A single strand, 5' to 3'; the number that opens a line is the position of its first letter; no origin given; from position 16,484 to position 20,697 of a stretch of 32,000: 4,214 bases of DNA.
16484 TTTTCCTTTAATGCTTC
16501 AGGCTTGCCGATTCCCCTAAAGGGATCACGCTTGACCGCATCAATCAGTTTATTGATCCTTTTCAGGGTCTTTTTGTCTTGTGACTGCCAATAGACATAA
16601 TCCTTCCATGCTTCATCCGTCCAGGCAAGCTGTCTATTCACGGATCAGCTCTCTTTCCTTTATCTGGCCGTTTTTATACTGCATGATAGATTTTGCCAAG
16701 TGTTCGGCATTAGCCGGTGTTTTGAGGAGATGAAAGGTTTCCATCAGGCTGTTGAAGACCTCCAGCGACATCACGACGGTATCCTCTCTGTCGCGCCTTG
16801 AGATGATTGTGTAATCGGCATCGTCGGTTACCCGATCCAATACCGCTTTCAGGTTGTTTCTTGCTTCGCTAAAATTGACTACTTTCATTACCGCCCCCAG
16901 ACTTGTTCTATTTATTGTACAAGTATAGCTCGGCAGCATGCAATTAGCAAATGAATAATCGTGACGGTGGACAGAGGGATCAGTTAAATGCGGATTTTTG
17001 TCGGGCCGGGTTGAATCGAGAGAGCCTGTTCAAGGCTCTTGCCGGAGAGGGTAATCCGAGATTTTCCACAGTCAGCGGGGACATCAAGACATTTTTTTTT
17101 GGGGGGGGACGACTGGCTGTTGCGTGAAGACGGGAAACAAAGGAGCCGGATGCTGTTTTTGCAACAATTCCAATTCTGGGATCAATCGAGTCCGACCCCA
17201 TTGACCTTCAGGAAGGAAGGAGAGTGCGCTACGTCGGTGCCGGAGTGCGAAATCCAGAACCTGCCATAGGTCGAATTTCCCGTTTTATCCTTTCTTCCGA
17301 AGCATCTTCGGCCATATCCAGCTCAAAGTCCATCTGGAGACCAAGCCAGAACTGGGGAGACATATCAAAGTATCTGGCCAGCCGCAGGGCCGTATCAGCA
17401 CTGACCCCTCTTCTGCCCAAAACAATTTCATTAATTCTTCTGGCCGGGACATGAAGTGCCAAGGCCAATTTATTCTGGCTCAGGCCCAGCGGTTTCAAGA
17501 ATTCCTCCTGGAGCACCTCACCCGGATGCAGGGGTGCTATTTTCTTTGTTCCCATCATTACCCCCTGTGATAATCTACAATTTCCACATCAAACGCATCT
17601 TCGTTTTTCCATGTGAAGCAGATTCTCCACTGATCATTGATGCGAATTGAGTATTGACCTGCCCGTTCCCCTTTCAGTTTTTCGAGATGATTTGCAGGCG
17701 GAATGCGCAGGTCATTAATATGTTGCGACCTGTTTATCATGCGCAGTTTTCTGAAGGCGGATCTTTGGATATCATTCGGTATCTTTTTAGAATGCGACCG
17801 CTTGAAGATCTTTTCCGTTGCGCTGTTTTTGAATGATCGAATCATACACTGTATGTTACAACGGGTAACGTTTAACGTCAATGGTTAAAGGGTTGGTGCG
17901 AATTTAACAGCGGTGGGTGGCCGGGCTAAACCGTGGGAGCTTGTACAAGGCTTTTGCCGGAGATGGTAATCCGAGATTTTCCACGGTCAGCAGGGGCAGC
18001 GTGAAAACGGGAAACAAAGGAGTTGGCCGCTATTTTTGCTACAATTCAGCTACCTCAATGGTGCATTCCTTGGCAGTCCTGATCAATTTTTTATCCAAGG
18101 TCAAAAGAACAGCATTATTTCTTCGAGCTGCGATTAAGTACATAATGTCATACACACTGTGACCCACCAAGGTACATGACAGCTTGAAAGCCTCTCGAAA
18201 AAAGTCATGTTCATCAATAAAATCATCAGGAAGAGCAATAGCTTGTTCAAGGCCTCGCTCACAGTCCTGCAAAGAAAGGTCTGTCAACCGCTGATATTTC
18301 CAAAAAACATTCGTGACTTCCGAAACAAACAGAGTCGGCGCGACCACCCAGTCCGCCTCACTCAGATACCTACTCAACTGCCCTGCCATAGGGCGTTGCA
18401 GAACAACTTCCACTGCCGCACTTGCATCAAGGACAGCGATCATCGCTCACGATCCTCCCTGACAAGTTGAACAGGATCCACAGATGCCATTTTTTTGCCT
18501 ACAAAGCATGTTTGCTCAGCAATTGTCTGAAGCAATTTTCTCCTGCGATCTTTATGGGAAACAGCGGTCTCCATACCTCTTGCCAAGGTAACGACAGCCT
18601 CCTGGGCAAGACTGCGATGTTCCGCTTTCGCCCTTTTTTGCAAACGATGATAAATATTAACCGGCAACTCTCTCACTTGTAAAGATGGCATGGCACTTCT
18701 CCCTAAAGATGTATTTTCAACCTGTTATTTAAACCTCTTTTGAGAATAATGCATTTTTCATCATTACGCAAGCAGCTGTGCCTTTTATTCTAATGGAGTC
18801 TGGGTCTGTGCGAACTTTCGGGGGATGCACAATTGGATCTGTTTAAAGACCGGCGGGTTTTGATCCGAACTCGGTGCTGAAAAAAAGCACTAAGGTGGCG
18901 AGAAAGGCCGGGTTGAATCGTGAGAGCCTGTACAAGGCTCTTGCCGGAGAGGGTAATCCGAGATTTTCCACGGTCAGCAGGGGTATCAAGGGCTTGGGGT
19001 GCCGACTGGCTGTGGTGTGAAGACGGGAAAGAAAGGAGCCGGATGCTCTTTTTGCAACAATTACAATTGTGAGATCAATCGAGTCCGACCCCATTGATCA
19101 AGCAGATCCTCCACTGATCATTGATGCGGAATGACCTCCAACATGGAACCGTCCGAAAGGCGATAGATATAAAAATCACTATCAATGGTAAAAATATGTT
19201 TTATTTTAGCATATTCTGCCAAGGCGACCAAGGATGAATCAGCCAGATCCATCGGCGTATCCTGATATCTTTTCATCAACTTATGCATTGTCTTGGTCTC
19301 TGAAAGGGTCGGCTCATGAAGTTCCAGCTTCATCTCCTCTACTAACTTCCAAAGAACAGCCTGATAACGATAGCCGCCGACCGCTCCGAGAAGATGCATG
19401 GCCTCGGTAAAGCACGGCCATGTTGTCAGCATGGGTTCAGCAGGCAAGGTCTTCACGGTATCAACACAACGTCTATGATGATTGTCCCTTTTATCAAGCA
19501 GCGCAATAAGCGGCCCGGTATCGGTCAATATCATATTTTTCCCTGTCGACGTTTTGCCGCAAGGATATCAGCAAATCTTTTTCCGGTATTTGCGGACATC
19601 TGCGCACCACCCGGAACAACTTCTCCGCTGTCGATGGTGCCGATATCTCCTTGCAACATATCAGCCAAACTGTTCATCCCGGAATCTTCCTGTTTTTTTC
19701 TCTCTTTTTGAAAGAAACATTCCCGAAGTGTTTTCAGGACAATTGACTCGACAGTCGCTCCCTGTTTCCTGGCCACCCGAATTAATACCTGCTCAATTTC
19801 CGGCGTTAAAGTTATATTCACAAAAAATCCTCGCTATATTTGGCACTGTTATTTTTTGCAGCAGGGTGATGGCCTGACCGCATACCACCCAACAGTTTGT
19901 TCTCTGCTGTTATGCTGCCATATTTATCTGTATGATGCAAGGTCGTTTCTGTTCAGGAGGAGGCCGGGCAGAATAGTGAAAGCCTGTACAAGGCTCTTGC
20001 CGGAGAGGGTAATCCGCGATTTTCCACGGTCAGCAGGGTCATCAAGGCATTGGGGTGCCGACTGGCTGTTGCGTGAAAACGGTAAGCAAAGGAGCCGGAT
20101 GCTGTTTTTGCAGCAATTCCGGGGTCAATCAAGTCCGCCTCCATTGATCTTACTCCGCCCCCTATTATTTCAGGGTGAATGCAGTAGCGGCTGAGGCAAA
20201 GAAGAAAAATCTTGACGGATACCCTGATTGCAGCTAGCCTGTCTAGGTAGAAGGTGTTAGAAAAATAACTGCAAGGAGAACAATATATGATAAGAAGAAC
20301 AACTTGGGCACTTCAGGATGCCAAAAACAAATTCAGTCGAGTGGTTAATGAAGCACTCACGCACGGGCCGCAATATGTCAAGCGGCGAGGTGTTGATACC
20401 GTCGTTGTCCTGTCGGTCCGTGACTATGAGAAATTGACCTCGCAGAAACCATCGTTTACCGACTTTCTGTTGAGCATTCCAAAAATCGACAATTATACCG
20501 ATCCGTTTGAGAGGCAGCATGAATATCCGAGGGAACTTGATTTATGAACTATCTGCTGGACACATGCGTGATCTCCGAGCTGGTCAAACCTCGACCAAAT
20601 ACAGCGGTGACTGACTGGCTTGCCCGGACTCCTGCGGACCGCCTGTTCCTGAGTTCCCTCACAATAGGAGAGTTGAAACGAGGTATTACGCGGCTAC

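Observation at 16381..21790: Five type II TA cassettes punctuated by five copies of a ~190-bp repeat made from an antitoxin gene 3' end plus a conserved tail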

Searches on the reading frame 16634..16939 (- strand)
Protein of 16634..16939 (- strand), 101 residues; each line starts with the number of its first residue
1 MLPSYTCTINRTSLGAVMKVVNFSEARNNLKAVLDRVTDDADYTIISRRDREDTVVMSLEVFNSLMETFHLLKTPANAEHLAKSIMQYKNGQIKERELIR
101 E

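Call 9: search_protein_families(library=pfam, proteins=[window:16634-16939:-], max_evalue=0.01)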
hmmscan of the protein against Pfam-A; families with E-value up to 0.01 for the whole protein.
window:16634-16939:- (101 aa): 3 families
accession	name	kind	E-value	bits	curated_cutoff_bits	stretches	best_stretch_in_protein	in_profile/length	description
PF02604.26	PhdYeFM_antitox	-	1.8e-21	76.1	29.8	1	18-90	1-73/74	Antitoxin Phd_YefM, type II toxin-antitoxin system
PF12910.14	PHD_like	-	1.8e-05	25.2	27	1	18-72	1-57/141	Antitoxin of toxin-antitoxin, RelE / RelB, TA system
PF11757.13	RSS_P20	-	0.0038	18.1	25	1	24-89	11-70/94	Suppressor of RNA silencing P21-like N-terminal domain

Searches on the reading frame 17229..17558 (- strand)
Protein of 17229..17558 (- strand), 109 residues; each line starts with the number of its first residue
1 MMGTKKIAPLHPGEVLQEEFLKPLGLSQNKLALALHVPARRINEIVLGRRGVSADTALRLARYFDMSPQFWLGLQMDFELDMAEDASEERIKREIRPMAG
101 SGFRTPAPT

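Call 9: search_protein_families(library=pfam, proteins=[window:17229-17558:-], max_evalue=0.01)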
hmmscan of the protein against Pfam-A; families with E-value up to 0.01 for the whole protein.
window:17229-17558:- (109 aa): 4 families
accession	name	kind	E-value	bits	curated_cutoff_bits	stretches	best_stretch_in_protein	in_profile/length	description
PF01381.28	HTH_3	-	1.2e-09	38.5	23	1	19-70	3-54/55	Helix-turn-helix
PF12844.13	HTH_19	-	7e-05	23.1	30.2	1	22-71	9-57/64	Helix-turn-helix domain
PF13560.12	HTH_31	-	0.00025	21.7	27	1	25-68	14-58/64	Helix-turn-helix domain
PF20432.4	Xre-like-HTH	-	0.0048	17.6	25.8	0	49-70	7-28/63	Antitoxin Xre-like helix-turn-helix domain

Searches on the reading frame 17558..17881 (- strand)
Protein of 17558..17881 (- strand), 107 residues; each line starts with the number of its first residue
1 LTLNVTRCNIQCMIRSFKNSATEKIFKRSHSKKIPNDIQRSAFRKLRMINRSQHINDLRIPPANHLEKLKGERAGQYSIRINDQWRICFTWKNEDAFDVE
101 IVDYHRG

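Call 9: search_protein_families(library=pfam, proteins=[window:17558-17881:-], max_evalue=0.01)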
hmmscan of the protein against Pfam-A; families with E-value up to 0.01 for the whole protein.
window:17558-17881:- (107 aa): 2 families
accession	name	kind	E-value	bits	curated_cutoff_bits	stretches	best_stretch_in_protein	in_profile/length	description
PF05015.19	HigB-like_toxin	-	4.8e-23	81.9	27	1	16-105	2-91/91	RelE-like toxin of type II toxin-antitoxin system HigB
PF06769.20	YoeB_toxin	-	0.0073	16.8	27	0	67-99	42-73/80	YoeB-like toxin of bacterial type II toxin-antitoxin system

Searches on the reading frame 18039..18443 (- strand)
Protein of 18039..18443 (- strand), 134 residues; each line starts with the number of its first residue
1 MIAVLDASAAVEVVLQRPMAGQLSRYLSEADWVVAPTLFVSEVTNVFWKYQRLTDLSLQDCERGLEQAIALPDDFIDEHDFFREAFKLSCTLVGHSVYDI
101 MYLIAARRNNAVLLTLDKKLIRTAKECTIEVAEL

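Call 9: search_protein_families(library=pfam, proteins=[window:18039-18443:-], max_evalue=0.01)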
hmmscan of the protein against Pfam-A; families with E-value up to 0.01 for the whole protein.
window:18039-18443:- (134 aa): 1 family
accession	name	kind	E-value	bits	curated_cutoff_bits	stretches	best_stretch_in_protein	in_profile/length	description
PF01850.27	PIN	-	4.6e-07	30.9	23.6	1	4-125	2-119/120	PIN domain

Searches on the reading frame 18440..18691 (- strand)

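Call 9: search_protein_families(library=pfam, proteins=[window:18440-18691:-], max_evalue=0.01)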
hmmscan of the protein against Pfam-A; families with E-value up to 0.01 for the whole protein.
window:18440-18691:- (83 aa): 2 families
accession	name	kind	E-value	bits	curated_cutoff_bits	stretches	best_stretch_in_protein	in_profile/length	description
PF22513.2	FitA-like_RHH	-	2.3e-06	27.9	27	1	2-37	1-36/39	Antitoxin FitA-like, ribbon-helix-helix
PF07878.17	RHH_5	-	0.0088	16.2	26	0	9-42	8-41/43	CopG-like RHH_1 or ribbon-helix-helix domain, RHH_5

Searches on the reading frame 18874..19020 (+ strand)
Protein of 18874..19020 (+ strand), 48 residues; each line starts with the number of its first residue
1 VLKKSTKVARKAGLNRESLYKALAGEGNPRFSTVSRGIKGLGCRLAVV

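Call 10: search_protein_families(library=pfam, proteins=[window:18874-19020:+], max_evalue=0.01)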
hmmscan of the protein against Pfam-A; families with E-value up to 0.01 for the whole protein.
window:18874-19020:+ (48 aa): 2 families
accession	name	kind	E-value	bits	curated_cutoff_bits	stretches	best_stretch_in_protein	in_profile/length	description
PF21716.3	dnstrm_HI1420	-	1.2e-11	44.8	27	1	6-47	47-88/90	Probable addiction module antidote protein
PF01381.28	HTH_3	-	0.0025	18.3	23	1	6-46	13-53/55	Helix-turn-helix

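Call 70: search_protein_families(library=ncbifam, proteins=[window:18874-19020:+], max_evalue=0.01)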
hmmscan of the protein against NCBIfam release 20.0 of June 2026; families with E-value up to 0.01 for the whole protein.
window:18874-19020:+ (48 aa): 1 family
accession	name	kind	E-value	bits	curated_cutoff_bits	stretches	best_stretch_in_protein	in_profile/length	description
TIGR02684.1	dnstrm_HI1420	hypoth_equivalog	3.8e-13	49.5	53.7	1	5-47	46-88/89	addiction module antidote protein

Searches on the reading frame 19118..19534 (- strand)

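Call 9: search_protein_families(library=pfam, proteins=[window:19118-19534:-], max_evalue=0.01)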
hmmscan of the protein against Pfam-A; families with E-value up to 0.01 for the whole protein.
window:19118-19534:- (138 aa): 1 family
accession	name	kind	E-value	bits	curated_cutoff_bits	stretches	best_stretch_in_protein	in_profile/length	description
PF01850.27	PIN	-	2.9e-07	31.6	23.6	1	2-122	1-115/120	PIN domain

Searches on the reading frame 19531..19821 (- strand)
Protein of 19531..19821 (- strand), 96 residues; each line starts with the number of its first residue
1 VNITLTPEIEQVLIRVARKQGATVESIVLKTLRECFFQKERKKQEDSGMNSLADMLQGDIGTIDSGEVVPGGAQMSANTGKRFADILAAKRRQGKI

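Call 9: search_protein_families(library=pfam, proteins=[window:19531-19821:-], max_evalue=0.01)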
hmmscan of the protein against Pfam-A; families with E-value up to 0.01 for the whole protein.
window:19531-19821:- (96 aa): 1 family
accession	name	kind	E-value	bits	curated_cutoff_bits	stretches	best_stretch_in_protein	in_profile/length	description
PF09386.16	ParD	-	0.0013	19.5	27.3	1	2-70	5-69/80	Antitoxin ParD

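Call 70: search_protein_families(library=ncbifam, proteins=[window:19531-19821:-], max_evalue=0.01)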
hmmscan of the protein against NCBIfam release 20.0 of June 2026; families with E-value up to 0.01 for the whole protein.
window:19531-19821:- (96 aa): 0 families

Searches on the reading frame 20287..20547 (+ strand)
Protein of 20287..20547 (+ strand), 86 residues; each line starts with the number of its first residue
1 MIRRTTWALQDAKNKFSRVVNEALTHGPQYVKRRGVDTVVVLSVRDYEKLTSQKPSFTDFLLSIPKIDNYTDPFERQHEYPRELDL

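Call 9: search_protein_families(library=pfam, proteins=[window:20287-20547:+], max_evalue=0.01)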
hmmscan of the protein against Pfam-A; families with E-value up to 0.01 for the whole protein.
window:20287-20547:+ (86 aa): 1 family
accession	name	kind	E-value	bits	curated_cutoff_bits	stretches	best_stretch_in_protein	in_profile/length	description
PF02604.26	PhdYeFM_antitox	-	4.5e-12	46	29.8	1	5-63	2-60/74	Antitoxin Phd_YefM, type II toxin-antitoxin system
